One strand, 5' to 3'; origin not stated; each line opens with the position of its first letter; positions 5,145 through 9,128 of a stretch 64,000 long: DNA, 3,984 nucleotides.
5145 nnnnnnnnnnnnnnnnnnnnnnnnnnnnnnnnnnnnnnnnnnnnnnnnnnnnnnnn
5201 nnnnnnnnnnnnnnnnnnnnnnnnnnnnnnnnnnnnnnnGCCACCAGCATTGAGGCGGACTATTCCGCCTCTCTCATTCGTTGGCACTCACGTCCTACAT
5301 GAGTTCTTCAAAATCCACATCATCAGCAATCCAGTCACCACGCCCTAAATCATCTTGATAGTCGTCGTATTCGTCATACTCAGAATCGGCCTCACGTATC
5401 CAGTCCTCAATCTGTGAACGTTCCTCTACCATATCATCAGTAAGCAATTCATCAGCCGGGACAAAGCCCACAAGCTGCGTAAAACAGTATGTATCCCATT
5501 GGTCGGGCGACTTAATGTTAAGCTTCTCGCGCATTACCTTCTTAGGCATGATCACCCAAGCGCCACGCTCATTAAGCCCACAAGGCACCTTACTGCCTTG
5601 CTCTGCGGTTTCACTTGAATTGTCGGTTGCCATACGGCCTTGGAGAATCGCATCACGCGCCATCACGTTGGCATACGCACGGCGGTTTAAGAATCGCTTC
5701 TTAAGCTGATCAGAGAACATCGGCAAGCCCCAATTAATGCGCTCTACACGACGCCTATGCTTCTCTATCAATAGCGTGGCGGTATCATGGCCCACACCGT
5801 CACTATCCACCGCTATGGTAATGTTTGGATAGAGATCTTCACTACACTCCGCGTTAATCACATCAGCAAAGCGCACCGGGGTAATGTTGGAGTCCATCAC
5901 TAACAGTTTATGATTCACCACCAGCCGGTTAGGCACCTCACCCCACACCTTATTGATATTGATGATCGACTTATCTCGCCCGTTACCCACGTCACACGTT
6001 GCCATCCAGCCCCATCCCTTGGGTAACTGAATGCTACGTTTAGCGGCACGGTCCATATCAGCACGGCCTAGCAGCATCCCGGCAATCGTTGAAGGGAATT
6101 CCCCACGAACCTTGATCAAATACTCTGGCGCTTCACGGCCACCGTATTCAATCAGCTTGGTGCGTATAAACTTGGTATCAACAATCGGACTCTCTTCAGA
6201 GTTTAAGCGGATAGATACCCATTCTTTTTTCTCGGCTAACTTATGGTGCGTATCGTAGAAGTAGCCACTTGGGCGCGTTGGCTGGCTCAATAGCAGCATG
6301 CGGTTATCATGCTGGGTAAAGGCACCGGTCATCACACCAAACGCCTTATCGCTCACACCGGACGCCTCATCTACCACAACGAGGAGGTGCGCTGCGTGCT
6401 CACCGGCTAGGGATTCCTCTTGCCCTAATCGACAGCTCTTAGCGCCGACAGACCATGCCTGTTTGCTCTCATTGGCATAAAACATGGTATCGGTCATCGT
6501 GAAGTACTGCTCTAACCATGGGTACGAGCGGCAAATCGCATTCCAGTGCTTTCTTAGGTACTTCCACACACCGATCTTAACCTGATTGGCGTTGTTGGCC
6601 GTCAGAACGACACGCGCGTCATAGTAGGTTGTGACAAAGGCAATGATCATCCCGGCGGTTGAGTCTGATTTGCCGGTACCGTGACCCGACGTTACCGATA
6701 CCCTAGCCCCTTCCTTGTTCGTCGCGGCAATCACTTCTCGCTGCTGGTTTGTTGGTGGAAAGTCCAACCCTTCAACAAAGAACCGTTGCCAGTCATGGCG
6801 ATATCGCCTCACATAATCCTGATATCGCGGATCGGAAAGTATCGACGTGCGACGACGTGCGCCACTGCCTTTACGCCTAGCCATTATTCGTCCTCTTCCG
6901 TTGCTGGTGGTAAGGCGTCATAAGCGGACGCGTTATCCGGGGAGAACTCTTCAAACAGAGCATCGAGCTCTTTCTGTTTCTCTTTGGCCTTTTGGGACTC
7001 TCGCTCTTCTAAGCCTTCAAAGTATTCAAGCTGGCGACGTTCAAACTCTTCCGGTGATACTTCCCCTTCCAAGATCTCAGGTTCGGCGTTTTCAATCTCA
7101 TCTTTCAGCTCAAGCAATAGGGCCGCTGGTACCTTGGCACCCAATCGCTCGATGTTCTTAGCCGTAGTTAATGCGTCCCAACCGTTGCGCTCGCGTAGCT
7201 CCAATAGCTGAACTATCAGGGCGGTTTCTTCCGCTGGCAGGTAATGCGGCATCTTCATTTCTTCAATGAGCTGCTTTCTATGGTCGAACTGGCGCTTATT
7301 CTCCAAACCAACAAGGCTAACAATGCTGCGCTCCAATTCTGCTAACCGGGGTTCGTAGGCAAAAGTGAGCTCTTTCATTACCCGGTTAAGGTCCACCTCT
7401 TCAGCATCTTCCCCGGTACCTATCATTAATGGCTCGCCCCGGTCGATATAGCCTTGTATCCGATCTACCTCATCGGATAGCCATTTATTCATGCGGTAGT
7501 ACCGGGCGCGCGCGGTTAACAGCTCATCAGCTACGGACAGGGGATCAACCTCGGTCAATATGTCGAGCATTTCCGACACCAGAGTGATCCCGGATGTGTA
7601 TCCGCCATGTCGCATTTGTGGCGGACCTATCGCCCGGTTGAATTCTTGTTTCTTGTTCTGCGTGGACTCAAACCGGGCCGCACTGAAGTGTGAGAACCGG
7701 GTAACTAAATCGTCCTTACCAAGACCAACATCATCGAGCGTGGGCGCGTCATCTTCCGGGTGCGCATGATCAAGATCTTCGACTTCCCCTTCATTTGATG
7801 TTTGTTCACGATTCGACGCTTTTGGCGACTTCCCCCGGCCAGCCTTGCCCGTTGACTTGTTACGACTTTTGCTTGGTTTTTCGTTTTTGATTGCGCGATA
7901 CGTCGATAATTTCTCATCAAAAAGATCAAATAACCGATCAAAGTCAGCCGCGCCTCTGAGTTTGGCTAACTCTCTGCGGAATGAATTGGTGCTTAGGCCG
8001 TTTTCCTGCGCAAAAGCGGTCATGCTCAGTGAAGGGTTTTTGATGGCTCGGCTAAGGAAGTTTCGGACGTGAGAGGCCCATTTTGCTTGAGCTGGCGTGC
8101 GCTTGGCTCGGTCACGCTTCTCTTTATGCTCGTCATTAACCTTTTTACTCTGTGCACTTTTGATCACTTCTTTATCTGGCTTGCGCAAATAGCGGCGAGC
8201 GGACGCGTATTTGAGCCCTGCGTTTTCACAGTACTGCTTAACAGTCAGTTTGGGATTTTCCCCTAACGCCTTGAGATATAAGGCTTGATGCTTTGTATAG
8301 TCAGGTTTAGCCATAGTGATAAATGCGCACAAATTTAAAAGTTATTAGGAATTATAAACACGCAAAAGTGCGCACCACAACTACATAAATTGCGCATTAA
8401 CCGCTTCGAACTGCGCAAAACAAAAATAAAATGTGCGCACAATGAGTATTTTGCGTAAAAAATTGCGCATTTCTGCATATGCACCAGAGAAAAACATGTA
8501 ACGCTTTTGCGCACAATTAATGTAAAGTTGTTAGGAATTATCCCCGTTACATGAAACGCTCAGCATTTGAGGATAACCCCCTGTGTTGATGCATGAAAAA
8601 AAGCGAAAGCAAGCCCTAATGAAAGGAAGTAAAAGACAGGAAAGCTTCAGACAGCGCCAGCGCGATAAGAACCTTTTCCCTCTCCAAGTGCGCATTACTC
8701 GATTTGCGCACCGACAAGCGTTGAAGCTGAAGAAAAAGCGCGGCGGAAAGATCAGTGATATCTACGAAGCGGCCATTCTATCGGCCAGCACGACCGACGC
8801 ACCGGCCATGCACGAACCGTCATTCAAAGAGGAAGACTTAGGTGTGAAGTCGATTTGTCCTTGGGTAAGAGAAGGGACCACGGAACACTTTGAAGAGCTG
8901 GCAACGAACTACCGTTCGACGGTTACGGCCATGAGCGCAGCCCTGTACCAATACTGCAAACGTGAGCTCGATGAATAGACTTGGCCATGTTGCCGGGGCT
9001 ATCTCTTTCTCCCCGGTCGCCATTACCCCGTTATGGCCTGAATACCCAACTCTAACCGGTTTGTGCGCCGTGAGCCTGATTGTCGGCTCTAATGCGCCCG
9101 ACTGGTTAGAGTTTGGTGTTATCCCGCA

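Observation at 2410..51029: Asymmetric ~16-nt motif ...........-TTT dispersed through nearly every intergenic region (C1-operator-like network)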

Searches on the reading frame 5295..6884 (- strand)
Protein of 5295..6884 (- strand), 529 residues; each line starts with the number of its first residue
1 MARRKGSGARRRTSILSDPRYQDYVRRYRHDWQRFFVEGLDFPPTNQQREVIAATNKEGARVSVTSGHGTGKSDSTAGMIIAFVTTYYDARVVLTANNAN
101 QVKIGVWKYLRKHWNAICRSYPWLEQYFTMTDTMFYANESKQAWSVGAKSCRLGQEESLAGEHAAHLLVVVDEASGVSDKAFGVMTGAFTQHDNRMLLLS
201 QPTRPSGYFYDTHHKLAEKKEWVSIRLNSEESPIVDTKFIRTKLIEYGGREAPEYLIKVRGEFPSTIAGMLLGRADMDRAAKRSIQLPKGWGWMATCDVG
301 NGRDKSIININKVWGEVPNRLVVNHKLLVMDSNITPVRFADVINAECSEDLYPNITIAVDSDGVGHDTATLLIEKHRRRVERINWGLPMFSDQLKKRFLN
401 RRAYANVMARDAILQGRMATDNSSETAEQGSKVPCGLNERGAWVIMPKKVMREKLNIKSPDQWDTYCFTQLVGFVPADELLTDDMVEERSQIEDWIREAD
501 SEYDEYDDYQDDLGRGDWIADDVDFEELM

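Call 7: search_protein_families(library=phrogs, proteins=[window:5295-6884:-], max_evalue=0.001)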
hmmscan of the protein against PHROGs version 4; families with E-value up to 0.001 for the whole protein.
window:5295-6884:- (529 aa): 4 families
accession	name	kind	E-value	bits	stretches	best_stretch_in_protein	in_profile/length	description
phrog_5902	-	unknown function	3.8e-104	349.8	1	14-364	4-358/359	-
phrog_2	-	head and packaging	5.7e-38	132.2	1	29-514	251-624/807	terminase large subunit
phrog_20197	-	unknown function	2.8e-37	129.1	1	14-142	4-132/158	-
phrog_34449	-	unknown function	2.1e-05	25.1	1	19-70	10-61/241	-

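Call 8: search_protein_families(library=pfam, proteins=[window:5295-6884:-], max_evalue=0.01)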
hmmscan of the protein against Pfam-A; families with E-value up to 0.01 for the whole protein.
window:5295-6884:- (529 aa): 1 family
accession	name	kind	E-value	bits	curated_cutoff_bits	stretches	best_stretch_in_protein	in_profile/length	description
PF05127.21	NAT10_TcmA_helicase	-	0.00032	21.1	22.7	1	64-178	2-102/176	RNA cytidine acetyltransferase NAT10/TcmA, helicase domain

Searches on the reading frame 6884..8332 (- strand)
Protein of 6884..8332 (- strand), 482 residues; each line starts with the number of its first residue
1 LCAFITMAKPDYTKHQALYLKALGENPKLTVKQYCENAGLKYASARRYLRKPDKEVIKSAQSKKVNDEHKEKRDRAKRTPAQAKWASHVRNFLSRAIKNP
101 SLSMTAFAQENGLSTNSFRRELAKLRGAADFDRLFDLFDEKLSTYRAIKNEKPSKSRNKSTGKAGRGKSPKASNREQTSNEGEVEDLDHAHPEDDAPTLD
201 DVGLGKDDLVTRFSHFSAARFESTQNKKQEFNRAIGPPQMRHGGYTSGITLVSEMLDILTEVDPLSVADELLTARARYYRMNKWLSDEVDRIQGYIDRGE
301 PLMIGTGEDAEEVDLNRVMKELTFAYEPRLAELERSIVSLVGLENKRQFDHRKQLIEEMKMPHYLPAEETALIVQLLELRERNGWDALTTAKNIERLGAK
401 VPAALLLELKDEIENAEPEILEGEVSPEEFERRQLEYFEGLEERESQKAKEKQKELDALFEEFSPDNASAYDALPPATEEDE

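Call 7: search_protein_families(library=phrogs, proteins=[window:6884-8332:-], max_evalue=0.001)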
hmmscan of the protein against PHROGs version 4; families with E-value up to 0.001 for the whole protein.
window:6884-8332:- (482 aa): 3 families
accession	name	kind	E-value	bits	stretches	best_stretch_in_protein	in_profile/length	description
phrog_370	-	head and packaging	4.5e-18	67.1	1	7-369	1-246/284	terminase small subunit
phrog_1711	-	head and packaging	3.1e-14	53.8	2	363-433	263-334/417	terminase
phrog_32222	-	unknown function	1.5e-07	32.4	1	7-71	1-62/241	-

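Call 8: search_protein_families(library=pfam, proteins=[window:6884-8332:-], max_evalue=0.01)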
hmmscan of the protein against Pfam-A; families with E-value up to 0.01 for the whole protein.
window:6884-8332:- (482 aa): 2 families
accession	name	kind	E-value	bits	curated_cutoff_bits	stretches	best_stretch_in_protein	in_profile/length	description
PF24852.1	DUF7726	-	0.0025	18.3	26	0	88-120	9-41/73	Domain of unknown function (DUF7726)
PF16898.10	TOPRIM_C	-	0.0039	17.8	29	0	11-77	33-98/128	C-terminal associated domain of TOPRIM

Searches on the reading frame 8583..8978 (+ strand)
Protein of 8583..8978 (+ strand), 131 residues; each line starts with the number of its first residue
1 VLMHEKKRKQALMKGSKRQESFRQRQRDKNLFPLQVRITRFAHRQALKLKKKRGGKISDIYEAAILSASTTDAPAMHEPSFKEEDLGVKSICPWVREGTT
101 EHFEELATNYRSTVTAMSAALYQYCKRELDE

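Call 71: search_protein_families(library=ncbifam, proteins=[window:8583-8978:+], max_evalue=0.01)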
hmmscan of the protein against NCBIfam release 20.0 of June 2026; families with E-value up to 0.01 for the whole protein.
window:8583-8978:+ (131 aa): 0 families

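Call 72: search_protein_families(library=phrogs, proteins=[window:8583-8978:+], max_evalue=0.001)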
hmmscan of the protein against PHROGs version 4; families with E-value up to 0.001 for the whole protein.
window:8583-8978:+ (131 aa): 0 families
